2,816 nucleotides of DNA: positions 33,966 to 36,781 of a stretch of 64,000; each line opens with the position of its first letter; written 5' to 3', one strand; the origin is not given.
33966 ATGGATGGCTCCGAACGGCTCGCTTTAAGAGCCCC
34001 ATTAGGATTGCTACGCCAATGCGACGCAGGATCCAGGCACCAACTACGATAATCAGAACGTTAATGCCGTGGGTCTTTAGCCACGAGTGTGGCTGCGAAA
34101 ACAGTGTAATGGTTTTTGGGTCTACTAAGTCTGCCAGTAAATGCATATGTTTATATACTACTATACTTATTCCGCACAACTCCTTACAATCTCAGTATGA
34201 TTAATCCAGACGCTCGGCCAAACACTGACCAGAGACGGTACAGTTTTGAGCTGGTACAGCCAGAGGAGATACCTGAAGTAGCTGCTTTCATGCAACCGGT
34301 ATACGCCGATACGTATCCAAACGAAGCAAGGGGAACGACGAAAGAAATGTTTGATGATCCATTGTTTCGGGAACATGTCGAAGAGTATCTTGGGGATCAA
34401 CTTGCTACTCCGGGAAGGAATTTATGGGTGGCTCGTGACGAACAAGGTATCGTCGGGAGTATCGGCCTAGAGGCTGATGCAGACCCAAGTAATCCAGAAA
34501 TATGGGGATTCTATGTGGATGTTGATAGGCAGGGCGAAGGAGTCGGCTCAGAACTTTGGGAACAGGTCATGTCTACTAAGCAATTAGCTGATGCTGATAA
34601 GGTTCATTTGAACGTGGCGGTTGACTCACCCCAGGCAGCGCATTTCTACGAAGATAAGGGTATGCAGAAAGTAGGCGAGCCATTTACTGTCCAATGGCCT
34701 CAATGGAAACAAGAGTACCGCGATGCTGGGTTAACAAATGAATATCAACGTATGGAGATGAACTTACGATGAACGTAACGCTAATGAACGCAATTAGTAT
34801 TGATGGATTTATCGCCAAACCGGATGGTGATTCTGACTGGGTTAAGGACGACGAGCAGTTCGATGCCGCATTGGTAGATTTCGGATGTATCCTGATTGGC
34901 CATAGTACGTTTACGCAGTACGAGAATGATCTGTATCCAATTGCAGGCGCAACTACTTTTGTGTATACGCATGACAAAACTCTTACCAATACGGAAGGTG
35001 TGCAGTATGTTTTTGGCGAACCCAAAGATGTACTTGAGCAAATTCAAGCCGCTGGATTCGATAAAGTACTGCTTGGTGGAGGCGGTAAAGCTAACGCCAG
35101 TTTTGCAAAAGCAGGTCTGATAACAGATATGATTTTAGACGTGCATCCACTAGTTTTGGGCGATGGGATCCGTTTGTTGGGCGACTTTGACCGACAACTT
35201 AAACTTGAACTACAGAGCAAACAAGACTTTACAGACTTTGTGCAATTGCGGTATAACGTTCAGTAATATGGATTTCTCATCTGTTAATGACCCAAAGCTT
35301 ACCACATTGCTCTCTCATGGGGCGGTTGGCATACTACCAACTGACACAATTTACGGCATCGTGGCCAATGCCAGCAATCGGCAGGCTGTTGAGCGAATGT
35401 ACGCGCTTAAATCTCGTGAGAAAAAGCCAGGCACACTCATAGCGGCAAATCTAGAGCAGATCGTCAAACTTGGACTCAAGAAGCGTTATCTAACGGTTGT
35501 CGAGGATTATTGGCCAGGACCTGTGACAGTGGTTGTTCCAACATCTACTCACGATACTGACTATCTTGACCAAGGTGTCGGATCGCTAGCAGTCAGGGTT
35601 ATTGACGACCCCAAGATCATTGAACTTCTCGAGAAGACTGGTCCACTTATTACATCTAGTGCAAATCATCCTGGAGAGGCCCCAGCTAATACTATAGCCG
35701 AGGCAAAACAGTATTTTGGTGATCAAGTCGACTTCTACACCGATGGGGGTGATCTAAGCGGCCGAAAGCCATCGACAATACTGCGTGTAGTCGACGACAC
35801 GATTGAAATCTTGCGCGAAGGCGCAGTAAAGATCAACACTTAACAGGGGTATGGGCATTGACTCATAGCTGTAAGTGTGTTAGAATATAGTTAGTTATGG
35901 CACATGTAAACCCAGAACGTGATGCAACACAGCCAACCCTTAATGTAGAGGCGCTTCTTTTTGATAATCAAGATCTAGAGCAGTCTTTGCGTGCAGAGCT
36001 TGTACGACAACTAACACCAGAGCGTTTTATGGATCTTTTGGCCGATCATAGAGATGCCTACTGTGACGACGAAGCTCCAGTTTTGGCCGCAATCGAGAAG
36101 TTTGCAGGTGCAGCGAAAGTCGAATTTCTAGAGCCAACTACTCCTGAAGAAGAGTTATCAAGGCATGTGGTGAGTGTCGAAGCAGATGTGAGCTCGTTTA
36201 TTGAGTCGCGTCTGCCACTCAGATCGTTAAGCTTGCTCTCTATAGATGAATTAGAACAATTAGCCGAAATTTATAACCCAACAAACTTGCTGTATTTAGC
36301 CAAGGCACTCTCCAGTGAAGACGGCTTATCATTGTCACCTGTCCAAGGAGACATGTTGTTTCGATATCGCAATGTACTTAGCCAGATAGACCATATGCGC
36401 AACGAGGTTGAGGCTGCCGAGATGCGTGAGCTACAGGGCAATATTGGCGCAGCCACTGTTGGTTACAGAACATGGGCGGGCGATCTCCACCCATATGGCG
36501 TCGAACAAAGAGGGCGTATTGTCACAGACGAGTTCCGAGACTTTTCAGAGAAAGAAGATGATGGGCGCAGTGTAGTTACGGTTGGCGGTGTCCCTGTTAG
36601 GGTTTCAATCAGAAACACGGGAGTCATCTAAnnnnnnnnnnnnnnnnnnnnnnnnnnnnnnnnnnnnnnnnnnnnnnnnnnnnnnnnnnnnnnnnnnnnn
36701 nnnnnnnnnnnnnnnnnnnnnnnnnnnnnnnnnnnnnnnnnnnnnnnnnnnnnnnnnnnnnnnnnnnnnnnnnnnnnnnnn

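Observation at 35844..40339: Self-contained three-gene operon ending in a large SF2 helicase: candidate undescribed helicase-based system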

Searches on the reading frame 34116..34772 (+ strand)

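Call 42: search_protein_families(library=pfam, proteins=[window:34116-34772:+], max_evalue=0.01)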
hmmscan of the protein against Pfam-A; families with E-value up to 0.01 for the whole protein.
window:34116-34772:+ (218 aa): 4 families
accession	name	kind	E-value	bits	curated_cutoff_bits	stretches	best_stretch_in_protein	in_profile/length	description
PF00583.31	Acetyltransf_1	-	2.4e-12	47.6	20.7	1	84-182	17-115/116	Acetyltransferase (GNAT) family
PF13508.13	Acetyltransf_7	-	1.9e-11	44.6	27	1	100-182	2-81/84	Acetyltransferase (GNAT) domain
PF13673.13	Acetyltransf_10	-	2.7e-11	44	23.6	1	90-194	20-118/128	Acetyltransferase (GNAT) domain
PF13302.13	Acetyltransf_3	-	0.0029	18.8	25.4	1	49-183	9-137/138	Acetyltransferase (GNAT) domain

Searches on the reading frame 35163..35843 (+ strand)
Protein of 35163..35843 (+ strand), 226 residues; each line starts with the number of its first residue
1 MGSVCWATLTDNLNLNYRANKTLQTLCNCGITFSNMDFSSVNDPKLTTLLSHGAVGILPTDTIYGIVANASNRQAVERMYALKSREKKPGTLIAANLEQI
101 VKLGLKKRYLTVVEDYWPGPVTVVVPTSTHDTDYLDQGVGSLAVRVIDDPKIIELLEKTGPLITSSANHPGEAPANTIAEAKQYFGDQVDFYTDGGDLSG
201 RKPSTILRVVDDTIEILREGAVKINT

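Call 4: search_protein_families(library=pfam, proteins=[window:35163-35843:+], max_evalue=1)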
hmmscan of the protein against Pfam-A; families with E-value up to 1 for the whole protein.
window:35163-35843:+ (226 aa): 3 families
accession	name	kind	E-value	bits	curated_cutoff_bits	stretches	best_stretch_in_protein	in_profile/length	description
PF01300.24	Sua5_yciO_yrdC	-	2e-43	148.4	25.1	1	49-220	2-178/178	Telomere recombination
PF21218.2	Fpg-like_C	-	0.23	11.5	27.1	0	83-90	4-11/34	Formamidopyrimidine-DNA glycosylase-like, C-terminal domain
PF23118.1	zf-C2H2_STOP2_C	-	0.28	11.5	27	1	26-37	3-14/30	STOP2-like, C2H2-type zinc finger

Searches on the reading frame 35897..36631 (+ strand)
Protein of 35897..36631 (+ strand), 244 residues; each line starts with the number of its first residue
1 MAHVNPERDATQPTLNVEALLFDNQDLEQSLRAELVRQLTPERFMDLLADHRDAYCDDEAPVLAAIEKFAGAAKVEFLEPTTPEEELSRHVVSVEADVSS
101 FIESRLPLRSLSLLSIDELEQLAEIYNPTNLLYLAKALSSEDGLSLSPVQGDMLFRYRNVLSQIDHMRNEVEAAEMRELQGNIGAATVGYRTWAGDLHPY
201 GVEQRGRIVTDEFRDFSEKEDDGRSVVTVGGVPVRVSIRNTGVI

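Call 4: search_protein_families(library=pfam, proteins=[window:35897-36631:+], max_evalue=1)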
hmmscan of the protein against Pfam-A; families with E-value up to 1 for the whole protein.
window:35897-36631:+ (244 aa): 1 family
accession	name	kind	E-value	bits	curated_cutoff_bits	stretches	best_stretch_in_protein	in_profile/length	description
PF17840.6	Tugs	-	0.083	13.5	27.7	1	109-124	30-45/47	Tethering Ubl4a to BAGS domain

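Call 5: search_protein_families(library=padloc, proteins=[window:35897-36631:+], max_evalue=1)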
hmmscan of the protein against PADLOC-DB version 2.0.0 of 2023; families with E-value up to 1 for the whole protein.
window:35897-36631:+ (244 aa): 0 families

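Call 6: search_protein_families(library=phrogs, proteins=[window:35897-36631:+], max_evalue=1)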
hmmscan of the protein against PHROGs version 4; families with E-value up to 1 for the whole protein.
window:35897-36631:+ (244 aa): 0 families

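Call 7: search_protein_families(library=ncbifam, proteins=[window:35897-36631:+], max_evalue=1)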
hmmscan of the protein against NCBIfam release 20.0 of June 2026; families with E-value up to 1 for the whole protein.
window:35897-36631:+ (244 aa): 0 families

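Call 15: find_homologous_proteins(query=window:35897-36631:+)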
Query window:35897-36631:+ (244 aa): 4 proteins with E <= 0.001 among 2091 candidates.
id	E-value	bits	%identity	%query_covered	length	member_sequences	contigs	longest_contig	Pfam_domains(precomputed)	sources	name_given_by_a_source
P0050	4.9e-154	528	100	100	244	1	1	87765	-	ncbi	-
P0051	1.9e-74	268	57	95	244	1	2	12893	-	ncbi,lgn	-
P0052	3.4e-27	114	42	79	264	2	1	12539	-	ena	-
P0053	3.9e-21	94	35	82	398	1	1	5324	-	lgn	-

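Call 26: search_solved_structures(query=A3, max_evalue=10)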
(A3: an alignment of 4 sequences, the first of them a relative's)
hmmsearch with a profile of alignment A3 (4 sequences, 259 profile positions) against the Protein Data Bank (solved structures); distinct sequences matched with E-value up to 10: 4.
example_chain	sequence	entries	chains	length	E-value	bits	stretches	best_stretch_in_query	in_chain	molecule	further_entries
7wxz_A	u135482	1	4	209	0.37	13.3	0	126-167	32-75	Spike protein S2'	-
4p5x_A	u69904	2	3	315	0.48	12.9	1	102-144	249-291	Calcium-binding mitochondrial carrier protein Aralar1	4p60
1x6v_B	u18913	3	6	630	1.1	11.7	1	83-162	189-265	Bifunctional 3'-phosphoadenosine 5'-phosphosulfate synthetase 1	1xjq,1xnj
6m3w_A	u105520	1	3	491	1.3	11.5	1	126-196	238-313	Spike glycoprotein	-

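Call 84: search_protein_families(library=pfam, proteins=[P0053, P0052], max_evalue=1)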
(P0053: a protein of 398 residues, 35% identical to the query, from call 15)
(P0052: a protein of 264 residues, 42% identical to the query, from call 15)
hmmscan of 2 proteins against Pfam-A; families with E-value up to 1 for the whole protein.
P0053 (398 aa): 1 family
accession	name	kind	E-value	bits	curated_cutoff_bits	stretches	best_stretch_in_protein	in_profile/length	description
PF12701.13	LSM14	-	0.067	13.7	30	1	282-323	5-45/75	Scd6-like Sm domain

P0052 (264 aa): 1 family
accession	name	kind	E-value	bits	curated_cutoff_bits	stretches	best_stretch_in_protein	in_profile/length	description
PF17063.10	PSMalpha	-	0.29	11.7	23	0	140-150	10-21/21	Phenol-soluble modulin alpha peptide family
